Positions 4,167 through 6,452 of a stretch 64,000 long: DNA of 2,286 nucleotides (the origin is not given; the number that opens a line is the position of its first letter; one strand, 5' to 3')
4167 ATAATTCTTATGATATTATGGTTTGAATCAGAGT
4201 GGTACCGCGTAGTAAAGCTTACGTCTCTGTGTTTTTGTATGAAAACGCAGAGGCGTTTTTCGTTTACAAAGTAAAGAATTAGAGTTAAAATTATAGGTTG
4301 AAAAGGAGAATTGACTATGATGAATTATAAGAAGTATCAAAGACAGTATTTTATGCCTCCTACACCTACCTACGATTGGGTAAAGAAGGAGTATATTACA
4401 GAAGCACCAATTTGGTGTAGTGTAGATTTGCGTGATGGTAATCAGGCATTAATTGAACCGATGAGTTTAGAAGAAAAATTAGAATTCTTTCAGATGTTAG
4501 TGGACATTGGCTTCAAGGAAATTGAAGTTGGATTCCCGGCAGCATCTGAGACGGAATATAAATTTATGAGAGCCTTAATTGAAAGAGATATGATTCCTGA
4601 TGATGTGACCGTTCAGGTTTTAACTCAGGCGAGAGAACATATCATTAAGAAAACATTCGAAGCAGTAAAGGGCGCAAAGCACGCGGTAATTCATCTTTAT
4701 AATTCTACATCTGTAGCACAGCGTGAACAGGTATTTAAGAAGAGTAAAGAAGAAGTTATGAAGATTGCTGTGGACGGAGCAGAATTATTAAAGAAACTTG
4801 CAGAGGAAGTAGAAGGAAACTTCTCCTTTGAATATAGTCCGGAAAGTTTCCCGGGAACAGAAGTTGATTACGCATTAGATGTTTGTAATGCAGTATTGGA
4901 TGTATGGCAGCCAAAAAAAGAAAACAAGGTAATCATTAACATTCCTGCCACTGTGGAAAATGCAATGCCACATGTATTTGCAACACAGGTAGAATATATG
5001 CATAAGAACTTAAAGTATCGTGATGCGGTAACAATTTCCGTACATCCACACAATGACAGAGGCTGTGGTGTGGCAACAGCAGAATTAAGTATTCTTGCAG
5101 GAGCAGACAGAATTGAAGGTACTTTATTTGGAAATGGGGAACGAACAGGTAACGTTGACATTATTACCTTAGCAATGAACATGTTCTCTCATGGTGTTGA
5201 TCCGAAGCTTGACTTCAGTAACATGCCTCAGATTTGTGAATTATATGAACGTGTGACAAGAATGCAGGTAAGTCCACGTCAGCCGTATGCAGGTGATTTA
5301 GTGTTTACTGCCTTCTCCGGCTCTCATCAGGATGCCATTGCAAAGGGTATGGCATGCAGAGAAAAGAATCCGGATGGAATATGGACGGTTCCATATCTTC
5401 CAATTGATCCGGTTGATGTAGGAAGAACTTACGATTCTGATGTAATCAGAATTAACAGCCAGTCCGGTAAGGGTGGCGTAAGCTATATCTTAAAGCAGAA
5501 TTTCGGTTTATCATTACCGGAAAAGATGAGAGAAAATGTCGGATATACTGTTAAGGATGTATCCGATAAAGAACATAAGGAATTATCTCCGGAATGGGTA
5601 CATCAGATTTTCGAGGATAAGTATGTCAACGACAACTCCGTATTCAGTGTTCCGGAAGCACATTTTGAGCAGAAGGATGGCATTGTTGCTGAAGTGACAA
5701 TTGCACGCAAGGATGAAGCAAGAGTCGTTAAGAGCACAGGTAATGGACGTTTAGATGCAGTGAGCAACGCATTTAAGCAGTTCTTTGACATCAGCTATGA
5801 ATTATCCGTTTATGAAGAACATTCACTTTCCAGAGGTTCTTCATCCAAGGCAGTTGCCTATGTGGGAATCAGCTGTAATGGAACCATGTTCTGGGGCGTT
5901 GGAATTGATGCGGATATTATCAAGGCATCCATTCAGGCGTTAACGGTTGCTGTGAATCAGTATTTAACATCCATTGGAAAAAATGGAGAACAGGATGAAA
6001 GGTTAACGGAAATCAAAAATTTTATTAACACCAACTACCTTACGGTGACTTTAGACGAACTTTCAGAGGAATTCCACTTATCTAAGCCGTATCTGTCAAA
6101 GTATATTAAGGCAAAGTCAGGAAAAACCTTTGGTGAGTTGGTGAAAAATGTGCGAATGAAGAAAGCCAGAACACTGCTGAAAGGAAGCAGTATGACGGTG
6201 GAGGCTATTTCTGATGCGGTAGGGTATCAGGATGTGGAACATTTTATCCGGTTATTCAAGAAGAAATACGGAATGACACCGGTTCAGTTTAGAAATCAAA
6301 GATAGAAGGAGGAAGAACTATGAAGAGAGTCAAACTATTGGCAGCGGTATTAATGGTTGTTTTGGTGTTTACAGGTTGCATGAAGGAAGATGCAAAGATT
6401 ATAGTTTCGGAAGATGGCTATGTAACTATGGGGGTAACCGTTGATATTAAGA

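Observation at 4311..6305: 2-isopropylmalate synthase fused in frame to a complete AraC-type DNA-binding domain, under a Leu T-box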

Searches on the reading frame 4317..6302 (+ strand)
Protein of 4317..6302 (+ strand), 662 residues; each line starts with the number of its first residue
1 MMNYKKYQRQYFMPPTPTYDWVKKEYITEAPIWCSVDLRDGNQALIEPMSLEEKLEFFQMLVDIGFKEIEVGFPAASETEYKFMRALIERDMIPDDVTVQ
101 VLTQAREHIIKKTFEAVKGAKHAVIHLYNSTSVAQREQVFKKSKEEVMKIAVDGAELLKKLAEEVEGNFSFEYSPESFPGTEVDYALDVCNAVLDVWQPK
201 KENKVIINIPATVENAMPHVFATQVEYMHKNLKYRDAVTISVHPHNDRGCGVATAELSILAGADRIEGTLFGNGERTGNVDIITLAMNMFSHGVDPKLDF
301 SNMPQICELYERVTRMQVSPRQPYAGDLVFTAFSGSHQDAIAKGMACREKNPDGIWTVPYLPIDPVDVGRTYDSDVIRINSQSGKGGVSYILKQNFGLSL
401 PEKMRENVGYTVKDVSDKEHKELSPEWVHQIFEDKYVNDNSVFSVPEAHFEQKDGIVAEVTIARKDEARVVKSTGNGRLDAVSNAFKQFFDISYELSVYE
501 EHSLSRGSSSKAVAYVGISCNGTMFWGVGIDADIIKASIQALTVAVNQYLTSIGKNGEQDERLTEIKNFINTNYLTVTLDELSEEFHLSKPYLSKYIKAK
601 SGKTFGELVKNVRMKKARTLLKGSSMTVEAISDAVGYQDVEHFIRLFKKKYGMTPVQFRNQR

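Call 3: search_protein_families(library=pfam, proteins=[window:4317-6302:+], max_evalue=0.01)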
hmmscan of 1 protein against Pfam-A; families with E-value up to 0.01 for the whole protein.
window:4317-6302:+ (662 aa): 5 families
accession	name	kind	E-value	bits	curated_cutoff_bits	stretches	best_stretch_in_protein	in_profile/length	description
PF00682.25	HMGL-like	-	9.1e-73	245.3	29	1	31-308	2-258/260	HMGL-like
PF22615.1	IPMS_D2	-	3.5e-33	114.2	27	1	327-393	1-66/66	Alpha-isopropylmalate synthase, post-catalytic domain-like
PF08502.15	LeuA_dimer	-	2.1e-23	83.1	24.9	1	423-550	2-131/131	LeuA allosteric (dimerisation) domain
PF12833.13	HTH_18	-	4.6e-21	75.3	33.6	1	582-661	1-80/80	Helix-turn-helix domain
PF00165.29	HTH_AraC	-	1.9e-14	53.8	26.6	1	623-660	6-42/42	Bacterial regulatory helix-turn-helix proteins, AraC family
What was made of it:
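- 4407..5495 (+): Catalytic part: HMGL-like TIM barrel (residues 31-308) and the post-catalytic subdomain IPMS_D2 (residues 327-393). Pfam (call 3).
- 5583..5966 (+): LeuA allosteric and dimerisation (leucine-binding) domain, residues 423-550, with the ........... loop. Pfam PF08502 scores 83 bits (call 3).
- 5997..6302 (+): AraC/XylS-type DNA-binding domain, residues ~561-662: seven helices and two HTH motifs (…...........… and …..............…). Pfam HTH_18 and HTH_AraC (call 3).
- On 2-isopropylmalate synthase, long form (NCBIfam NF002991 / TIGR00970 type): Pfam PF00682 scores 245 bits (call 3). PF08502 scores 83 bits (call 3).
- On AraC/XylS family of transcription regulators: HTH_18 scores 75.3 bits (cut-off 33.6) and HTH_AraC 53.8 bits (cut-off 26.6) (call 3).
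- Checked: Pfam places four domains on the 662-aa product: HMGL-like at 31-308, IPMS_D2 at 327-393, LeuA_dimer at 423-550, and HTH_18 at 582-661 (75.3 bits against a cut-off of 33.6), plus HTH_AraC (call 3).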

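Call 4: search_protein_families(library=ncbifam, proteins=[window:4317-6302:+], max_evalue=0.01)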
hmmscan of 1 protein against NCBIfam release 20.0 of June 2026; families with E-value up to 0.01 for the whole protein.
window:4317-6302:+ (662 aa): 56 families (the best 25 are shown)
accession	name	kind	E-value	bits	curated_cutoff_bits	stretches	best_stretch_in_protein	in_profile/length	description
NF002991.1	PRK03739.1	subfamily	5.9e-246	817.4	455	1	4-548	2-550/550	2-isopropylmalate synthase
TIGR00970.1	leuA_yeast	equivalog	1.4e-203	677.5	697.4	1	19-548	16-561/564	2-isopropylmalate synthase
NF011420.0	PRK14847.1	equivalog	2.3e-119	398.2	604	1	26-326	28-329/333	2-isopropylmalate synthase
NF002086.0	PRK00915.1-3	equivalog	3.2e-69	233.8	532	1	38-557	14-509/516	2-isopropylmalate synthase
NF002088.0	PRK00915.1-5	equivalog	1.3e-63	215.3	697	1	37-554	10-503/514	2-isopropylmalate synthase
TIGR00973.1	leuA_bact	equivalog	8.3e-63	212.6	598.7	1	37-547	8-494/494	2-isopropylmalate synthase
NF042434.1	IPMS_Lepto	equivalog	9.5e-60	202.5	500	1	33-419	8-373/374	2-isopropylmalate synthase LeuA2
NF002087.0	PRK00915.1-4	equivalog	7.4e-58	196.3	729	1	37-556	13-509/516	2-isopropylmalate synthase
NF002084.0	PRK00915.1-1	equivalog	1.8e-52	178.6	748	1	37-552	11-502/523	2-isopropylmalate synthase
NF002085.0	PRK00915.1-2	subfamily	1.2e-48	166.2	517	1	37-550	20-500/504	2-isopropylmalate synthase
TIGR02090.1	LEU1_arch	subfamily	1.5e-40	139.5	484.75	1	37-420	7-352/363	isopropylmalate/citramalate/homocitrate synthases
TIGR02146.1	LysS_fung_arch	equivalog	2.8e-32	112.3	413.55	1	38-411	6-341/344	homocitrate synthase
NF041069.1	IPMS_Sufob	equivalog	7.7e-31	107.7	600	1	37-429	7-362/371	isopropylmalate synthase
TIGR02660.1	nifV_homocitr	equivalog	5.4e-30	104.9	462.9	2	229-427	177-360/365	homocitrate synthase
TIGR00977.1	citramal_synth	equivalog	8.4e-28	96.9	450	1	37-550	8-517/526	citramalate synthase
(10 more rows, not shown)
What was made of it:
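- On 2-isopropylmalate synthase, long form (NCBIfam NF002991 / TIGR00970 type): NF002991 scores 817.4 bits against a cut-off of 455 over residues 4-548 (call 4).
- Checked: NCBIfam NF002991 (2-isopropylmalate synthase) scores 817 bits against a cut-off of 455 over residues 4-548 (call 4).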

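Call 21: search_solved_structures(query=window:4317-6302:+, max_evalue=0.00001, show_alignments=1)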
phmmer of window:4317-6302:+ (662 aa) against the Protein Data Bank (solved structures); distinct sequences matched with E-value up to 0.00001: 27.
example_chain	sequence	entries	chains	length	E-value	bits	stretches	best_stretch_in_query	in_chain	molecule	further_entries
1sr9_A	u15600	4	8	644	5.6e-149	500.5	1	26-519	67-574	2-isopropylmalate synthase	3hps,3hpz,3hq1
3fig_A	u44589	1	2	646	5.7e-149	500.5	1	26-519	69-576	2-isopropylmalate synthase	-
3hpx_A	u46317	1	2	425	5e-127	428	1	26-374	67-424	2-isopropylmalate synthase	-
3u6w_A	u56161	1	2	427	5.1e-127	428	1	26-374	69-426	2-isopropylmalate synthase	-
4ov4_A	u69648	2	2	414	2.7e-41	144.8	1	35-421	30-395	2-isopropylmalate synthase | isopropylmalate synthase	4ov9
3rmj_A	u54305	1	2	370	1.2e-27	99.7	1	35-345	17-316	2-isopropylmalate synthase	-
6e1j_A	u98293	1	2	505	1.9e-27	99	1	36-349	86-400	2-isopropylmalate synthase, A genome specific 1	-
3eeg_A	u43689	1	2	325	4.7e-26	94.4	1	36-344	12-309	2-isopropylmalate synthase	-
3ewb_X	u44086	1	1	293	4e-19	71.6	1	36-287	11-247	2-isopropylmalate synthase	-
6ktq_A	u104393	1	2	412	7.8e-13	50.8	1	37-341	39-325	Homocitrate synthase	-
3lsg_A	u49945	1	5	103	1.9e-11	46.2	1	566-659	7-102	Two-component response regulator yesN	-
6swi_A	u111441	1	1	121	2.9e-11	45.6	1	576-662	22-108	Two-component response regulator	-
3a9i_A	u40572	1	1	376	8.7e-10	40.7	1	37-355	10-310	Homocitrate synthase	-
2ztj_A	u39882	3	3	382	9.2e-10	40.6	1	37-355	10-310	Homocitrate synthase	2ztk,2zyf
8vst_A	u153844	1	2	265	4.2e-08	35.2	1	576-658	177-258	Regulatory protein Rns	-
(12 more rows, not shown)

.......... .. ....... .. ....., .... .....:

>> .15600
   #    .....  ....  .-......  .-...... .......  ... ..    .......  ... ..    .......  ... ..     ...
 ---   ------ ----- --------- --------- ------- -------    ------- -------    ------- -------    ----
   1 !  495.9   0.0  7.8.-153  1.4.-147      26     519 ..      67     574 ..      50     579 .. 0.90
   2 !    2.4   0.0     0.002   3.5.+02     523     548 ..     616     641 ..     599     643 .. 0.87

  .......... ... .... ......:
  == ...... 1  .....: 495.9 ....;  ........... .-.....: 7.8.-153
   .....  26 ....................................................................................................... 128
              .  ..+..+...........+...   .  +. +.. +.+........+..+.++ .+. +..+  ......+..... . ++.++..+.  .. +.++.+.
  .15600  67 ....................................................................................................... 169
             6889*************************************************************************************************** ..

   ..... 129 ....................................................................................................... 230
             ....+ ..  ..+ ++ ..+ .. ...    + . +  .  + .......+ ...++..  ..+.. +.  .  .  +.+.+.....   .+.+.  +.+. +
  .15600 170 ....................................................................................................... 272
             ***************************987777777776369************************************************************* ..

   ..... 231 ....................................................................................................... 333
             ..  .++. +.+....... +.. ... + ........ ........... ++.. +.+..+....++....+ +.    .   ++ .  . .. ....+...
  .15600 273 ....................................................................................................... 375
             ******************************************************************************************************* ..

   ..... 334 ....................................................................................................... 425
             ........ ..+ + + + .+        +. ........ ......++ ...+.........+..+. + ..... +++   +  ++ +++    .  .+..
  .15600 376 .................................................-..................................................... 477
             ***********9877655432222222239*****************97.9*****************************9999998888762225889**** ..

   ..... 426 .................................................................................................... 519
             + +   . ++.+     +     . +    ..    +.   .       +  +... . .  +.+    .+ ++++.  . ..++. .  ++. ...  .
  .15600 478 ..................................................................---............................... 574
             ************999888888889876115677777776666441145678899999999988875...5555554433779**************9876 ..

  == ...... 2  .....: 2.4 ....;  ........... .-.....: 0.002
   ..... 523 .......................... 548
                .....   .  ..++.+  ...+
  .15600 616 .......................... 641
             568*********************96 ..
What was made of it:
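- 4407..5495 (+): About 50% identity to M. tuberculosis LeuA 1sr9 over residues 26-519 (call 21).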

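Call 53: search_protein_representatives(protein=window:4317-6302:+)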
Query: 662 residues. Proteins with E-value up to 0.001 (for the whole library): 98472; up to 1e-10: 7962; up to 1e-30: 1298. The best 150 are listed.
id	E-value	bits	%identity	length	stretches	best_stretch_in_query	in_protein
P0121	3.5e-239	811.8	57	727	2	92-661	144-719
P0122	2.2e-190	650.5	65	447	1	217-661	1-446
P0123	1.1e-186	638.3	71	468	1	1-396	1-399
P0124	5.7e-178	609.5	54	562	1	9-547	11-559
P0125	4.3e-175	600.1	75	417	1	1-358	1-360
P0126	5.5e-174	596.4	47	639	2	2-334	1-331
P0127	1.4e-171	588.4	56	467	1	92-548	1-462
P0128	2.1e-170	584.6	71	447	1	1-346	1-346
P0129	3.1e-170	584.0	65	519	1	264-661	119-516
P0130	3.5e-170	583.8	51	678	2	360-662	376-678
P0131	6.2e-167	573.1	50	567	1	16-547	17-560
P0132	1.2e-165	568.9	50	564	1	21-550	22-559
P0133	4.2e-165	567.1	72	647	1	1-346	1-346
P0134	1.1e-163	562.3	50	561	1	25-548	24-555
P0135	6.8e-163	559.7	47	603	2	387-662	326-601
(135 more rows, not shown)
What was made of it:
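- Checked: Canonical LeuA proteins (M. tuberculosis 1sr9; unfused relatives of 560-570 aa) end at query residues 547-551, that is at ...AVNQ (calls 21, 53).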

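Call 54: list_cluster_members(proteins=[window:4317-6302:+, window:4320-6302:+])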
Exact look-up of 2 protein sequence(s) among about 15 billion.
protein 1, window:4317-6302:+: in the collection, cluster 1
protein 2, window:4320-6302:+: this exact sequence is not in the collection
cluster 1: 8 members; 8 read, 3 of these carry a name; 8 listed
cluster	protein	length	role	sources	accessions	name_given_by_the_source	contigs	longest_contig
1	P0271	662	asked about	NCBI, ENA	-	-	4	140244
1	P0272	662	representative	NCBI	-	-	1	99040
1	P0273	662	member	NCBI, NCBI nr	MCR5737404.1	MAG: 2-isopropylmalate synthase [Eubacterium sp.] | 2-isopropylmalate synthase [Eubacterium sp.]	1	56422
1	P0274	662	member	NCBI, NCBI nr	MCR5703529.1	MAG: 2-isopropylmalate synthase [Eubacterium sp.] | 2-isopropylmalate synthase [Eubacterium sp.]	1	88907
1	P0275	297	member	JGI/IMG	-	2-isopropylmalate synthase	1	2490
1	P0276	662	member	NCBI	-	-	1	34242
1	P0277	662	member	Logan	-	-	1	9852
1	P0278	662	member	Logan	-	-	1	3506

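Call 67: find_encoding_contigs(protein=window:4317-6302:+, flank=1500, max_places=6)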
Protein window:4317-6302:+ (662 aa): 3 contigs read that carry it; 3 places shown.
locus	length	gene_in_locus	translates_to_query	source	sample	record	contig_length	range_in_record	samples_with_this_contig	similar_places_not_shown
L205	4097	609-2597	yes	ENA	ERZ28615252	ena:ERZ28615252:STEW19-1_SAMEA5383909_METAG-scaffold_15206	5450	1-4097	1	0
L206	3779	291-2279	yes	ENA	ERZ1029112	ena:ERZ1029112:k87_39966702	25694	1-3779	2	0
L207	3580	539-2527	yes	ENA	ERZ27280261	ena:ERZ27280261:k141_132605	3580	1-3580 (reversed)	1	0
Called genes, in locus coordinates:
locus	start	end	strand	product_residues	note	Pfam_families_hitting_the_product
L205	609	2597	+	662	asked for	PF00682:HMGL-like, PF22615:IPMS_D2, PF08502:LeuA_dimer, PF12833:HTH_18, PF00165:HTH_AraC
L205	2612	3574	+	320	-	PF00041:fn3 (weak)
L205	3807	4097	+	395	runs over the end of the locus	PF00438:S-AdoMet_synt_N, PF02772:S-AdoMet_synt_M, PF02773:S-AdoMet_synt_C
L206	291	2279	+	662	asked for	PF00682:HMGL-like, PF22615:IPMS_D2, PF08502:LeuA_dimer, PF12833:HTH_18, PF00165:HTH_AraC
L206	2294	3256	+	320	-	PF00041:fn3 (weak)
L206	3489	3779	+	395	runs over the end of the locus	PF00438:S-AdoMet_synt_N, PF02772:S-AdoMet_synt_M, PF02773:S-AdoMet_synt_C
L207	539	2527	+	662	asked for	PF00682:HMGL-like, PF22615:IPMS_D2, PF08502:LeuA_dimer, PF12833:HTH_18, PF00165:HTH_AraC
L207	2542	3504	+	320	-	PF00041:fn3 (weak)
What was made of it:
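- The identical 662-aa protein occurs in several independent assemblies (calls 54, 67).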
